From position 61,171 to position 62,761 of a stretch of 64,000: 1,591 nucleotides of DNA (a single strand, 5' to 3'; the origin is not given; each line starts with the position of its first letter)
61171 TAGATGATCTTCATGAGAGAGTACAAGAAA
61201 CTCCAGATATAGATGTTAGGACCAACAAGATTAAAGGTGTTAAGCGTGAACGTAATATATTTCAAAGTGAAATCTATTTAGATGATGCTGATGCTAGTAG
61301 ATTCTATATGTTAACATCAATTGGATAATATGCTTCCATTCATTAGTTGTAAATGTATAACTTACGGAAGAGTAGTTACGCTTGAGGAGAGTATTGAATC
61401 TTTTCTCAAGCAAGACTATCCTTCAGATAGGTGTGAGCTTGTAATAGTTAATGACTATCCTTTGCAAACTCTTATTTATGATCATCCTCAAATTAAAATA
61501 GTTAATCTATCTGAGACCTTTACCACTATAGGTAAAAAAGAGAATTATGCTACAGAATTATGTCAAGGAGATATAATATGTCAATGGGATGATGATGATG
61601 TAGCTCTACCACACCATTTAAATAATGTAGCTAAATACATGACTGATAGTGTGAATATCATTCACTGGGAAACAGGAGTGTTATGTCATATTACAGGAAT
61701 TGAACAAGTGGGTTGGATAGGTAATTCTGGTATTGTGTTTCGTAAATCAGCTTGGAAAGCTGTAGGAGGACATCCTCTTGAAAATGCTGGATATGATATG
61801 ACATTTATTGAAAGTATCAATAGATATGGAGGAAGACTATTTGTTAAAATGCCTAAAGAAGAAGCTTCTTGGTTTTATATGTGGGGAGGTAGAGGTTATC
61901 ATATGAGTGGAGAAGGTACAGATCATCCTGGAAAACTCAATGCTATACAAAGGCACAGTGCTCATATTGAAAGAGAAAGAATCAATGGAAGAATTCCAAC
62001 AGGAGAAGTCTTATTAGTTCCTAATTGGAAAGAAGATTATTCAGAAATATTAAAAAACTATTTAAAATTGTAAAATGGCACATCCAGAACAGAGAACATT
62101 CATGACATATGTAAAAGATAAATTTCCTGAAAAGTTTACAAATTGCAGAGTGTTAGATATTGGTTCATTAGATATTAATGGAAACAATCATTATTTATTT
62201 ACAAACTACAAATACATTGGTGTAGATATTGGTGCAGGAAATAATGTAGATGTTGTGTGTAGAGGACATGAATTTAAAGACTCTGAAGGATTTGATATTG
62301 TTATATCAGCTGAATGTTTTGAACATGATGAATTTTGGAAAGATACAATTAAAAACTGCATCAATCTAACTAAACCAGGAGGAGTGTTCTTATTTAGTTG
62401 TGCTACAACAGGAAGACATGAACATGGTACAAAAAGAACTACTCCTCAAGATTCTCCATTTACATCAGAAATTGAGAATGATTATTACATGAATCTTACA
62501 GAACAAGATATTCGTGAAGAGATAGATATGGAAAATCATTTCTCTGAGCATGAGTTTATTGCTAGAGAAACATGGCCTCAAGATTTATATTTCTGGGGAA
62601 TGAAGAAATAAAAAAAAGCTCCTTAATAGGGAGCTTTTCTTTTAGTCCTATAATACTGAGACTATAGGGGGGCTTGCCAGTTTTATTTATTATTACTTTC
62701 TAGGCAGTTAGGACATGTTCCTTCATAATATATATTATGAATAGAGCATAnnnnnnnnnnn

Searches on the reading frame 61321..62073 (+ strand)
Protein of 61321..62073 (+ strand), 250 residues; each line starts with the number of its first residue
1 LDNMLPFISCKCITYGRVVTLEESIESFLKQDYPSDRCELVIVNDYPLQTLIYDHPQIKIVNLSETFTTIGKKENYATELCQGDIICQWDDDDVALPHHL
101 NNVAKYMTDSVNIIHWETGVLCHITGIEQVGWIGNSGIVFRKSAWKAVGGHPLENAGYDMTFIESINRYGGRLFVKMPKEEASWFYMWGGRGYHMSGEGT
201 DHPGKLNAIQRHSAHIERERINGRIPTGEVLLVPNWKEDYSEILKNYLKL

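Call 37: search_protein_families(library=pfam, proteins=[window:61321-62073:+], max_evalue=0.001)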
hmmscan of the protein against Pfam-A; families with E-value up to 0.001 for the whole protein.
window:61321-62073:+ (250 aa): 1 family
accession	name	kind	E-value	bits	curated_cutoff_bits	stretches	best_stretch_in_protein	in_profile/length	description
PF00535.33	Glycos_transf_2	-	3.4e-10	40.5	23.3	1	13-109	5-105/168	Glycosyl transferase family 2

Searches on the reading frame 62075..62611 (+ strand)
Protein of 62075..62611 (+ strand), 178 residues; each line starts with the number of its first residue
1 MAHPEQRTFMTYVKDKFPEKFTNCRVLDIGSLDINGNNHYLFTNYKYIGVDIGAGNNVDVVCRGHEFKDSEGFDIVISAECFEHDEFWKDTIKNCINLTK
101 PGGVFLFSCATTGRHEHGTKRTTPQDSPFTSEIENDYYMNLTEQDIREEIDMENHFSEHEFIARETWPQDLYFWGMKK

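Call 37: search_protein_families(library=pfam, proteins=[window:62075-62611:+], max_evalue=0.001)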
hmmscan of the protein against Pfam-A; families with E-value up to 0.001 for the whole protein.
window:62075-62611:+ (178 aa): 4 families
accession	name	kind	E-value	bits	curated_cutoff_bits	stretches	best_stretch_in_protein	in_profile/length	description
PF13489.12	Methyltransf_23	-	1.5e-07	31.8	27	1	6-112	6-121/164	Methyltransferase domain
PF08241.18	Methyltransf_11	-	4.5e-05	24.5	21.2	1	65-107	52-95/95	Methyltransferase domain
PF08242.18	Methyltransf_12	-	0.0003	21.9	30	1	56-105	49-98/98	Methyltransferase domain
PF13847.12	Methyltransf_31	-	0.00063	19.9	27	0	68-111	71-113/145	Methyltransferase domain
